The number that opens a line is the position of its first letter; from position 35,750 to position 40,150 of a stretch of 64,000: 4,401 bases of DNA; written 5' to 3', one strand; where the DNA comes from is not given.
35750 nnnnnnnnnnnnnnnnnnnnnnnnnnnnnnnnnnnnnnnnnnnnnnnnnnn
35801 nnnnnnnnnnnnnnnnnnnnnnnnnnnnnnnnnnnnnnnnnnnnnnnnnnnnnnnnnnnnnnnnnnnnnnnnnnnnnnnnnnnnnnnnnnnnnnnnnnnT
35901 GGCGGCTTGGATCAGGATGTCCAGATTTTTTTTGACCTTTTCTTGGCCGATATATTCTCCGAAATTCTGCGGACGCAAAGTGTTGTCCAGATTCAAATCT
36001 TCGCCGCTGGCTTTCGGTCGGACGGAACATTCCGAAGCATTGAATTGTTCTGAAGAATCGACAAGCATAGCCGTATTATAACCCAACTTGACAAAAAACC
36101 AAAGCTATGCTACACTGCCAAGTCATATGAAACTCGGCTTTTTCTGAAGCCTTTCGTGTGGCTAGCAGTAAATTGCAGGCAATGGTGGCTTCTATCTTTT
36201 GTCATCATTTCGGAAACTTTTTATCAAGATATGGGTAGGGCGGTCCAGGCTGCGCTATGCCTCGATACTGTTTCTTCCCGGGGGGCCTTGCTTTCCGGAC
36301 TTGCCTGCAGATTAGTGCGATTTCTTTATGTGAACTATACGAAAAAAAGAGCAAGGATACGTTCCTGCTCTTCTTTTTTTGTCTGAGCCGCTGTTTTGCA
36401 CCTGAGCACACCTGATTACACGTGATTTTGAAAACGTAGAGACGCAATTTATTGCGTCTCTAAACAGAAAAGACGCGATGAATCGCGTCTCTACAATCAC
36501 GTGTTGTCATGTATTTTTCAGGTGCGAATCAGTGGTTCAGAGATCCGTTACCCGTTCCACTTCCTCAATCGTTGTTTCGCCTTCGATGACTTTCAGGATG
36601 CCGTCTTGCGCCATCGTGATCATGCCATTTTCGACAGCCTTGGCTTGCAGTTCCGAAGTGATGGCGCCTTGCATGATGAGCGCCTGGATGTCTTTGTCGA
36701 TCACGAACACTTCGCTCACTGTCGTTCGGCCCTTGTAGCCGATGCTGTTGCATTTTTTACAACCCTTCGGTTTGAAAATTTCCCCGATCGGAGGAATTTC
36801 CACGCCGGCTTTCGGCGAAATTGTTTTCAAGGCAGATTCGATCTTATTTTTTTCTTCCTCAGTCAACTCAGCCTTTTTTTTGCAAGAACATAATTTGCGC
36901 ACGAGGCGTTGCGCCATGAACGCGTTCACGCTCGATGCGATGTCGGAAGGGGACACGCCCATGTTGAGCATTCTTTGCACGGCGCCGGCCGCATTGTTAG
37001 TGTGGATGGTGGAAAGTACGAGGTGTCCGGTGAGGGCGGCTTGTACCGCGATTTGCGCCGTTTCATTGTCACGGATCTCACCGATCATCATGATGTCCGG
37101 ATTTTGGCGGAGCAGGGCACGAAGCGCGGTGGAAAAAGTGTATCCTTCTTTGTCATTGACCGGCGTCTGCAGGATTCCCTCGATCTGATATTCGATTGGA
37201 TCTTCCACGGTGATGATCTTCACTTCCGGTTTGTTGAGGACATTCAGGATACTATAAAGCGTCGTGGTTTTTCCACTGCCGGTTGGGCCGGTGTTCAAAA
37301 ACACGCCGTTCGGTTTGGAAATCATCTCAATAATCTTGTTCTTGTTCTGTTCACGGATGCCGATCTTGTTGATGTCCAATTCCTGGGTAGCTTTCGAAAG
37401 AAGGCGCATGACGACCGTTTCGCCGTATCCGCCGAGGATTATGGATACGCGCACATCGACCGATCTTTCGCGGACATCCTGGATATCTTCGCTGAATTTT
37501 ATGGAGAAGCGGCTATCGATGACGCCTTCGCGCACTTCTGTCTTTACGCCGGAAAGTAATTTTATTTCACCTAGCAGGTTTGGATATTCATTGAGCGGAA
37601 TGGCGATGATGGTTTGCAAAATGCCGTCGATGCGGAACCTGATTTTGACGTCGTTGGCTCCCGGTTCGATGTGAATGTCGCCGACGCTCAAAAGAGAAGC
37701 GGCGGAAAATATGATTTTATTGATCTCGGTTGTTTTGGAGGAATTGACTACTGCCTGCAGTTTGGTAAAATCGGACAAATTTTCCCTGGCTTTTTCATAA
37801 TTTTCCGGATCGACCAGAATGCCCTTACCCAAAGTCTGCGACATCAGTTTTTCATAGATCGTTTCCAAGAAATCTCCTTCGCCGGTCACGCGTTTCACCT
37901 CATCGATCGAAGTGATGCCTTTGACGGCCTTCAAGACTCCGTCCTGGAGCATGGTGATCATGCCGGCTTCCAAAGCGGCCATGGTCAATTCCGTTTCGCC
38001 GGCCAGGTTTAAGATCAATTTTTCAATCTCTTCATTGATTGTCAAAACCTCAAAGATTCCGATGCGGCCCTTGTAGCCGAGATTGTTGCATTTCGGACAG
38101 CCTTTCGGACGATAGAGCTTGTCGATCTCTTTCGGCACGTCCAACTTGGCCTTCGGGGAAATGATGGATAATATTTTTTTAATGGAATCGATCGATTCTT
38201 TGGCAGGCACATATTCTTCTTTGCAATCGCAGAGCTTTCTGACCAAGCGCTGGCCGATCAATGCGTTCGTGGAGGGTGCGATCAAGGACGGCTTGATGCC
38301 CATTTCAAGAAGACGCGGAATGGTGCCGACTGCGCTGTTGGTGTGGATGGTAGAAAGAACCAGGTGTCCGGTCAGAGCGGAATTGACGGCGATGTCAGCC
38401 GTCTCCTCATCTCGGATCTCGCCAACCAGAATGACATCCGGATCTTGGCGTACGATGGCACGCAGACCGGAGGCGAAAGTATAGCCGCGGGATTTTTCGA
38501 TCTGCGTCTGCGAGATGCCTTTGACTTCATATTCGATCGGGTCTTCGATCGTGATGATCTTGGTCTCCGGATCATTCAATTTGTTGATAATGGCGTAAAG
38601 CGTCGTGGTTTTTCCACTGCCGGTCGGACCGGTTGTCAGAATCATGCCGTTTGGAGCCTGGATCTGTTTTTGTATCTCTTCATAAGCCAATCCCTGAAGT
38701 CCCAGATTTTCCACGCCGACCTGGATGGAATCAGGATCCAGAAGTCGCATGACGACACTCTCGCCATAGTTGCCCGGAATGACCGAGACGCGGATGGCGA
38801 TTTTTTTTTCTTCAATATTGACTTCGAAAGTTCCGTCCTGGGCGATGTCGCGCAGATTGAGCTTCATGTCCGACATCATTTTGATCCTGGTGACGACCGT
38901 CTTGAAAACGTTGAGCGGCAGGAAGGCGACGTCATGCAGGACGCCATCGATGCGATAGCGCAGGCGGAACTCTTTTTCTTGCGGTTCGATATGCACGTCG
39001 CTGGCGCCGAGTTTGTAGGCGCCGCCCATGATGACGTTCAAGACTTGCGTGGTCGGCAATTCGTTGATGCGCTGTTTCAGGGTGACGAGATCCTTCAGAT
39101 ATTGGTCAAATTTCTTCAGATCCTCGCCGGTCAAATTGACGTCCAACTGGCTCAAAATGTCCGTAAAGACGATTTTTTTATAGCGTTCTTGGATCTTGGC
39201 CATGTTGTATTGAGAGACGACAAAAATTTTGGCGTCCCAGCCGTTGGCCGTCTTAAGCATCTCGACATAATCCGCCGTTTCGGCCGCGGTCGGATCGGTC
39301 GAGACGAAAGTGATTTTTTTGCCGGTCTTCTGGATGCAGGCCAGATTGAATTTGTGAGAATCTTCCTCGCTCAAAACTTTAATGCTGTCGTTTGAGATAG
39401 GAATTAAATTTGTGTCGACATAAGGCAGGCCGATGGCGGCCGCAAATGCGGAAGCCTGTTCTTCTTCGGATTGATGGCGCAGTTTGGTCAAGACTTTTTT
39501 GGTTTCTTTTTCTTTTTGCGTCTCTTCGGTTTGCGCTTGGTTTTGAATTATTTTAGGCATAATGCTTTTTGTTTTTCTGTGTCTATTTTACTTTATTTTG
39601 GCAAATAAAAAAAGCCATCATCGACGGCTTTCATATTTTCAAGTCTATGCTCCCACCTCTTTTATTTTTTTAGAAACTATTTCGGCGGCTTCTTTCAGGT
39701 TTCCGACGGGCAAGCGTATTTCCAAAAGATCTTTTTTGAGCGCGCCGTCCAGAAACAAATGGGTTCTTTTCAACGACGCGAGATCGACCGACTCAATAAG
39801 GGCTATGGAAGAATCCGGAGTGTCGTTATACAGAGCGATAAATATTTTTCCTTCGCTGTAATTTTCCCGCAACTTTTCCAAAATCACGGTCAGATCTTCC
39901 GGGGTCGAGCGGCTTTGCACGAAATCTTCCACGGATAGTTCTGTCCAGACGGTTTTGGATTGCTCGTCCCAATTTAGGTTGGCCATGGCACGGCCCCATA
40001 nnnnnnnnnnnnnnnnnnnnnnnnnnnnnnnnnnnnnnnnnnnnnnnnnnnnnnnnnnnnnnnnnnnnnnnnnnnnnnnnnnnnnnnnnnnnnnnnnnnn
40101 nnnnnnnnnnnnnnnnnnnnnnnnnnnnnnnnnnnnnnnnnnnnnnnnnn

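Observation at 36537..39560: Two complete GspE/PilB secretion-ATPase cores fused in tandem (1007 aa)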

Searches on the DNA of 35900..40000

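Call 62: search_rna_families(source=window, start=35900, end=40000, threshold=evalue, max_evalue=1)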
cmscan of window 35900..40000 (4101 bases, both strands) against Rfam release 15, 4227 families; matches with E-value up to 1: 0.
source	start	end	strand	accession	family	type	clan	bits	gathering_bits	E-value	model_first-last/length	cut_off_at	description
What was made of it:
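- Tried and rejected: Rfam scan over the gene and its flanks: no match (call 62).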
